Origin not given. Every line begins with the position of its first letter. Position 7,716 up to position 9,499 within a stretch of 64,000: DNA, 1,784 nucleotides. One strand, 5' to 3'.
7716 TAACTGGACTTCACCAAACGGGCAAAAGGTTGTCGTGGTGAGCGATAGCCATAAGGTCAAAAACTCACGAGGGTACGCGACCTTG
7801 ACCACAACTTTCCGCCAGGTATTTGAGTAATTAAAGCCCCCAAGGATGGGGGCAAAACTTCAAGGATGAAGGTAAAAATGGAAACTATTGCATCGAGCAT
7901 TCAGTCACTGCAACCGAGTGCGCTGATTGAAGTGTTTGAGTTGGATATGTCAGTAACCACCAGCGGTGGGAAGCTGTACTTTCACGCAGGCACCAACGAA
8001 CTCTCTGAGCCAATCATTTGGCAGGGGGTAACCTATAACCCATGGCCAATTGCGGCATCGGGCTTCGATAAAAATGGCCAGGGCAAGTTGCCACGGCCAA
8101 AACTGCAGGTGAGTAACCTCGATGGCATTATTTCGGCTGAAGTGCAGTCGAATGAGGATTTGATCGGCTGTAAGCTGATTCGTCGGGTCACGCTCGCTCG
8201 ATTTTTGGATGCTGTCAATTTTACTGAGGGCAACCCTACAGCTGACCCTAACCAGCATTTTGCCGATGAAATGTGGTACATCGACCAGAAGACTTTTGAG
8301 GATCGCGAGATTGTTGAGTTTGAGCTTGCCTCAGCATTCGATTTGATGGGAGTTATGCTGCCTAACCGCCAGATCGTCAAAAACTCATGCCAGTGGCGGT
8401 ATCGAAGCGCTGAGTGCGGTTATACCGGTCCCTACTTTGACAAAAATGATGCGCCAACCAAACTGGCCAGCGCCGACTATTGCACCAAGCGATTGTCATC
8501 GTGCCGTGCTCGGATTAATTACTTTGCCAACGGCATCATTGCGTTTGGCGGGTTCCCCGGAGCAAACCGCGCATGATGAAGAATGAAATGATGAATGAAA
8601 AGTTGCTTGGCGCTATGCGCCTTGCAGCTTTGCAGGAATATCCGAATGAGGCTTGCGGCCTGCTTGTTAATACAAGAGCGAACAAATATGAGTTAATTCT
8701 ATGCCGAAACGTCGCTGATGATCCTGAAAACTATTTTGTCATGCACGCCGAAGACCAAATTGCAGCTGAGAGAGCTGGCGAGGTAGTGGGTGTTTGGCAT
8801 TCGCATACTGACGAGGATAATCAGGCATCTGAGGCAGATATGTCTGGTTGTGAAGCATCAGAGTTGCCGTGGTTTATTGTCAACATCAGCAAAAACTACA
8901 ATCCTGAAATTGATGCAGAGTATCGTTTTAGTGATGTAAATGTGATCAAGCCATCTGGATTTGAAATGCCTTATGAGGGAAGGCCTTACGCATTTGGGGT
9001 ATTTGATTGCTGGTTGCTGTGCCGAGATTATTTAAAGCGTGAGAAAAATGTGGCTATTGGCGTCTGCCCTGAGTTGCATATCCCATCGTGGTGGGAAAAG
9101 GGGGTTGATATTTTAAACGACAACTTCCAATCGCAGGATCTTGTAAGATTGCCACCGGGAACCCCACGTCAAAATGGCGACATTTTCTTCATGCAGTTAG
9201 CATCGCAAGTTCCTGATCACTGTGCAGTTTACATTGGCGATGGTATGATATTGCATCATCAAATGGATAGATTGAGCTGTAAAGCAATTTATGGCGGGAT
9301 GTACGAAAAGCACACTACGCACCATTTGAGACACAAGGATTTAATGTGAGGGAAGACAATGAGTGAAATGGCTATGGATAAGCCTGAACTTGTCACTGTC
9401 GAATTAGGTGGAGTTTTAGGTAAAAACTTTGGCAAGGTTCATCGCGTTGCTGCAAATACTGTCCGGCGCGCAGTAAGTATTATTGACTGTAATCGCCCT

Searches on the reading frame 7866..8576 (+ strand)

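Call 74: search_protein_families(library=phrogs, proteins=[window:7866-8576:+], max_evalue=0.00001)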
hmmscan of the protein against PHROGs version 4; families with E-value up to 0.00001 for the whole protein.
window:7866-8576:+ (236 aa): 4 families
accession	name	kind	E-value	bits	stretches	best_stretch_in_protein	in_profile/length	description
phrog_18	-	tail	1.1e-112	379.2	1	4-235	145-380/573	minor tail protein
phrog_4199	-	tail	8.5e-54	184.1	1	3-234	4-228/311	minor tail protein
phrog_2959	-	tail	2e-19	70.1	1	5-95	6-94/102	minor tail protein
phrog_25674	-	unknown function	9e-07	29.7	1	117-185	1-63/69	-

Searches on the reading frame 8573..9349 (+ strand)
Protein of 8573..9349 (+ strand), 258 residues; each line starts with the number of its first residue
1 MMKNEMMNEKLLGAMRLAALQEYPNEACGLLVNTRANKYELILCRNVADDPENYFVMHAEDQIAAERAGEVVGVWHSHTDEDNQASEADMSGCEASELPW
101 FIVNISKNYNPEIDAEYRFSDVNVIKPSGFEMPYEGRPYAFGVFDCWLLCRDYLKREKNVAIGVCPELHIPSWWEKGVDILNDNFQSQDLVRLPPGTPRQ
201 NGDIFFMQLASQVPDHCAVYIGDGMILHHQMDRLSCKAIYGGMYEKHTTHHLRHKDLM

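Call 74: search_protein_families(library=phrogs, proteins=[window:8573-9349:+], max_evalue=0.00001)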
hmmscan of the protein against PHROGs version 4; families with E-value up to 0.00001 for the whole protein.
window:8573-9349:+ (258 aa): 7 families
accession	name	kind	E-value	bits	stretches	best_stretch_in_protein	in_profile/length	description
phrog_30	-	tail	1.3e-102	346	1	1-257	283-522/544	minor tail protein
phrog_2635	-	tail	1.1e-28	100.7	1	7-157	1-133/135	tail protein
phrog_2552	-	unknown function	2.7e-26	93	1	134-257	3-123/142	-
phrog_28576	-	unknown function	7.5e-23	82.4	1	46-254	2-189/399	-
phrog_35166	-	unknown function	7e-13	49.4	1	17-111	10-103/322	-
phrog_5556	-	tail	8.9e-10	39.6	1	19-103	32-118/148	tail protein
phrog_7305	-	unknown function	1.2e-08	36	1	21-79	14-71/76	-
